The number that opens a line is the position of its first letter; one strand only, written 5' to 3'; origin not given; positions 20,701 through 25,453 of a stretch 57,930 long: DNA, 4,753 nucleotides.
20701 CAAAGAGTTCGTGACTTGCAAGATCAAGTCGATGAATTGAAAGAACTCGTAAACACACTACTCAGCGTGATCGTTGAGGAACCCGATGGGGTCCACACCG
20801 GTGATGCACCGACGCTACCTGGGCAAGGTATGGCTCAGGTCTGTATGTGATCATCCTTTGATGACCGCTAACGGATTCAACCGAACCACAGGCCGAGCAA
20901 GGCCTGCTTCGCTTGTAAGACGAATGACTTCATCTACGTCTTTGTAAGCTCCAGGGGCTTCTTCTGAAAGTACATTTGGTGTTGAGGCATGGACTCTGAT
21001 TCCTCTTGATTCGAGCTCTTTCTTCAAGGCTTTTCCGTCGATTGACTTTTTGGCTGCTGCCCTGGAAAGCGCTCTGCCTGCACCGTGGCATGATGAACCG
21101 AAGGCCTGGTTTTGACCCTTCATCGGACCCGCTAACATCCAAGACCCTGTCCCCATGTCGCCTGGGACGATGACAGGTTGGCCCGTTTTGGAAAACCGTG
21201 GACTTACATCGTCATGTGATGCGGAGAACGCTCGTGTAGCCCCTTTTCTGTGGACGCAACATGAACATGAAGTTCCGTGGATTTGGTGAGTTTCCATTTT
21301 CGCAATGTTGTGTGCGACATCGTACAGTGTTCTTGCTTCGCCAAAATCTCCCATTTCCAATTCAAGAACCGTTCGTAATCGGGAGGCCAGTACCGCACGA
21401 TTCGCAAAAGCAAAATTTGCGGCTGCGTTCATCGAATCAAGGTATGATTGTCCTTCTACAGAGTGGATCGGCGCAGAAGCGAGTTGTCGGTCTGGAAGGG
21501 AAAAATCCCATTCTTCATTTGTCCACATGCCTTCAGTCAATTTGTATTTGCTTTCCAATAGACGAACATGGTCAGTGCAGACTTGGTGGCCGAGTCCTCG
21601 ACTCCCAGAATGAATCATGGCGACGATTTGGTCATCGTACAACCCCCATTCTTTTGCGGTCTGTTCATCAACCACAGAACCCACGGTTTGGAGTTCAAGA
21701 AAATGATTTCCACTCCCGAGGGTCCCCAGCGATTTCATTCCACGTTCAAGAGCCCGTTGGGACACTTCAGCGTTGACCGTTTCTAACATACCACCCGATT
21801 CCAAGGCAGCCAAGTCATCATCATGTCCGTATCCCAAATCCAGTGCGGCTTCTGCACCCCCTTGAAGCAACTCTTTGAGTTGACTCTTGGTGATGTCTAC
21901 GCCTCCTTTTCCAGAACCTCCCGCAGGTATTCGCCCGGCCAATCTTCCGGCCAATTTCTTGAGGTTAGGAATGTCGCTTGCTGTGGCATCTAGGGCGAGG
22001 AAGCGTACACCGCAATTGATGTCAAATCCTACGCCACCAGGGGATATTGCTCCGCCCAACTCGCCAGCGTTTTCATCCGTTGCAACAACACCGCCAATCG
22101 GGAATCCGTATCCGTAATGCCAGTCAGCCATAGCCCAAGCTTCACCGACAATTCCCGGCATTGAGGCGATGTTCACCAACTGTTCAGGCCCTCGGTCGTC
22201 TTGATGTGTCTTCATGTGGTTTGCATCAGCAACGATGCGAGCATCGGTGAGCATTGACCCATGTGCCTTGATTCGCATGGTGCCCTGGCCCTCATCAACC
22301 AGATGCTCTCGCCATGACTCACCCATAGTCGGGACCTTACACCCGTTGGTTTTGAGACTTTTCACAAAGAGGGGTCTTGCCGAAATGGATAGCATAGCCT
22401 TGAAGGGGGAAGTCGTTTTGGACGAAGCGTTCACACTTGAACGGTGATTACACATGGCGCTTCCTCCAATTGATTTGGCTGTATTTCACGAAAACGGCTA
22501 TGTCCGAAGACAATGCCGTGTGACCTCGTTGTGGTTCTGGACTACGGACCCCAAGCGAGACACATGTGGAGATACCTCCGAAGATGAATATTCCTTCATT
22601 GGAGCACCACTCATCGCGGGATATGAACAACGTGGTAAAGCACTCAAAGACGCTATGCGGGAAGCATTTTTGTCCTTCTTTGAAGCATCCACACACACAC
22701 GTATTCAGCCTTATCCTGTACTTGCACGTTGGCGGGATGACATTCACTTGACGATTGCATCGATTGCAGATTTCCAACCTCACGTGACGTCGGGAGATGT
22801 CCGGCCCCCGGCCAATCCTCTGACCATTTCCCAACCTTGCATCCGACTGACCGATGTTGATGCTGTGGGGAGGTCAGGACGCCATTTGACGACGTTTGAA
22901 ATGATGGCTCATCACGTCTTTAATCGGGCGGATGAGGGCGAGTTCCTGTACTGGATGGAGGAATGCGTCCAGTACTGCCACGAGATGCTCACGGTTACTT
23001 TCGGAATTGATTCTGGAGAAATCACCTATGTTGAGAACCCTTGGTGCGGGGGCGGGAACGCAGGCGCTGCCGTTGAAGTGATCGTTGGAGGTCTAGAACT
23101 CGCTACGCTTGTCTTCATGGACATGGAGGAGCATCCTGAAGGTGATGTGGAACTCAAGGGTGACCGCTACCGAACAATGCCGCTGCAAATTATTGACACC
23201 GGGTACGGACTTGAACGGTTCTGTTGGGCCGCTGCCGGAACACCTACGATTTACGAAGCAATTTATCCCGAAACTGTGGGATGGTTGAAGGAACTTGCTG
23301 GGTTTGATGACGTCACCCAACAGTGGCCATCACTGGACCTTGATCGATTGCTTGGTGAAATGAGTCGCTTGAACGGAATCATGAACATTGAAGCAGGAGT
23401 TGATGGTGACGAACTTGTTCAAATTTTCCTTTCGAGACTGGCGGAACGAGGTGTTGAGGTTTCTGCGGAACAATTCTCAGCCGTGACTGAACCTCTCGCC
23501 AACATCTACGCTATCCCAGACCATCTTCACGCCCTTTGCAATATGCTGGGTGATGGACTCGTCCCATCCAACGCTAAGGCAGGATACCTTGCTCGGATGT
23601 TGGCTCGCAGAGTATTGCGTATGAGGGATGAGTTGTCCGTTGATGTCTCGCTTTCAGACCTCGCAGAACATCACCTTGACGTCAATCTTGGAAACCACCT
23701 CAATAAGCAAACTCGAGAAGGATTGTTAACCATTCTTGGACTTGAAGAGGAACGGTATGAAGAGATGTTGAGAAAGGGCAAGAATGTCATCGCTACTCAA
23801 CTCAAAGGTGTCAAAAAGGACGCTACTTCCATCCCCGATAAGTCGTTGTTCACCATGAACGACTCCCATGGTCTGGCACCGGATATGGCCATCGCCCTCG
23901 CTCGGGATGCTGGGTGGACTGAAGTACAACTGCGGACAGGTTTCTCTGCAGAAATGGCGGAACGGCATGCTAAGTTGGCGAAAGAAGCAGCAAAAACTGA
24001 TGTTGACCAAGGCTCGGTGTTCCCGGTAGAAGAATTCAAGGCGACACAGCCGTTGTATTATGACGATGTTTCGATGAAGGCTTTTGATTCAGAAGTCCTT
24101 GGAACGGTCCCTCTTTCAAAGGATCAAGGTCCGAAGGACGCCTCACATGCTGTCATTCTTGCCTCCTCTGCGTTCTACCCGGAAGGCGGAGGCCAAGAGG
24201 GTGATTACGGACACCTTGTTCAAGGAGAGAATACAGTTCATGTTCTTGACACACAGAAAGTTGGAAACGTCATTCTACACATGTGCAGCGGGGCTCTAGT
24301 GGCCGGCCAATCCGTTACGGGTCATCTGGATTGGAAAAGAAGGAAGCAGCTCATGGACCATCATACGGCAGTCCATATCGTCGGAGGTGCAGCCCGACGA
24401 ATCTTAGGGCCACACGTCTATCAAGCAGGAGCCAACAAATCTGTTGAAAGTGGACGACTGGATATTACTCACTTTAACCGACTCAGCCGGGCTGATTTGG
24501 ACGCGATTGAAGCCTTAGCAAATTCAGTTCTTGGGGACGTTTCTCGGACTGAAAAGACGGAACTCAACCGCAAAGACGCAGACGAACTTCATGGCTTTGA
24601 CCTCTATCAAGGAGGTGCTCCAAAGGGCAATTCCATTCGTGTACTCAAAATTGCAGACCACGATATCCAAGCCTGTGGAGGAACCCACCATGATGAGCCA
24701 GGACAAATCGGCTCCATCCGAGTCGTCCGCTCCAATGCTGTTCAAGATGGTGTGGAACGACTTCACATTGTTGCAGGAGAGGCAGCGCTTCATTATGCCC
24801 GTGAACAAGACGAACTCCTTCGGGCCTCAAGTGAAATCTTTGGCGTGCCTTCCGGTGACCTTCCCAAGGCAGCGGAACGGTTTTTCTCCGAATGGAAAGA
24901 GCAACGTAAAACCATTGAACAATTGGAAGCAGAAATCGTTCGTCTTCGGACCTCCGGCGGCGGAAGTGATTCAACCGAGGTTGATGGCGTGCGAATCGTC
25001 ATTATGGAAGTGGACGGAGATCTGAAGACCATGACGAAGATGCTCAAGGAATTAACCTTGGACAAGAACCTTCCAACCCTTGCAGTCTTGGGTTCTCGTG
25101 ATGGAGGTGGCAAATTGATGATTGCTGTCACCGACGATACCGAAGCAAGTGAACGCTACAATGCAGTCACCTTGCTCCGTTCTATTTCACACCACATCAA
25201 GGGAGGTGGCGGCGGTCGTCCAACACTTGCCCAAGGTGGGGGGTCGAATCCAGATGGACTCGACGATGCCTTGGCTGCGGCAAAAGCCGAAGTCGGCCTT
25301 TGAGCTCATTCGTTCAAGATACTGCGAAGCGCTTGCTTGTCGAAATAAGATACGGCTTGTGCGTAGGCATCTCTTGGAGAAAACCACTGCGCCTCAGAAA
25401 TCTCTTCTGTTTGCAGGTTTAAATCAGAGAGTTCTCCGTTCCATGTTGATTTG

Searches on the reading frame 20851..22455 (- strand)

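Call 44: search_protein_families(library=pfam, proteins=[window:20851-22455:-], max_evalue=0.0001)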
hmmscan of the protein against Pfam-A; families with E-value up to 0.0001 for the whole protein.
window:20851-22455:- (534 aa): 1 family
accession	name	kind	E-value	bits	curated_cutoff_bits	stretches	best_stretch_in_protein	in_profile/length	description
PF01139.22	RtcB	-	1.6e-146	489.3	27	1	92-534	1-426/426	tRNA-splicing ligase RtcB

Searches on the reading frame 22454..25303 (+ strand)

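Call 44: search_protein_families(library=pfam, proteins=[window:22454-25303:+], max_evalue=0.0001)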
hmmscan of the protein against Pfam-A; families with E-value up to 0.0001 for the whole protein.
window:22454-25303:+ (949 aa): 3 families
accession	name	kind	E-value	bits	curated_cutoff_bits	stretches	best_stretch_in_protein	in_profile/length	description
PF01411.24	tRNA-synt_2c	-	2.3e-103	347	30.3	1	68-629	2-552/552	tRNA synthetases class II (A)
PF02272.25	DHHA1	-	3e-11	44.1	25.9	1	849-947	5-100/102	DHHA1 domain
PF07973.19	tRNA_SAD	-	2.7e-09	37.3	24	1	728-770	1-43/44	Threonyl and Alanyl tRNA synthetase second additional domain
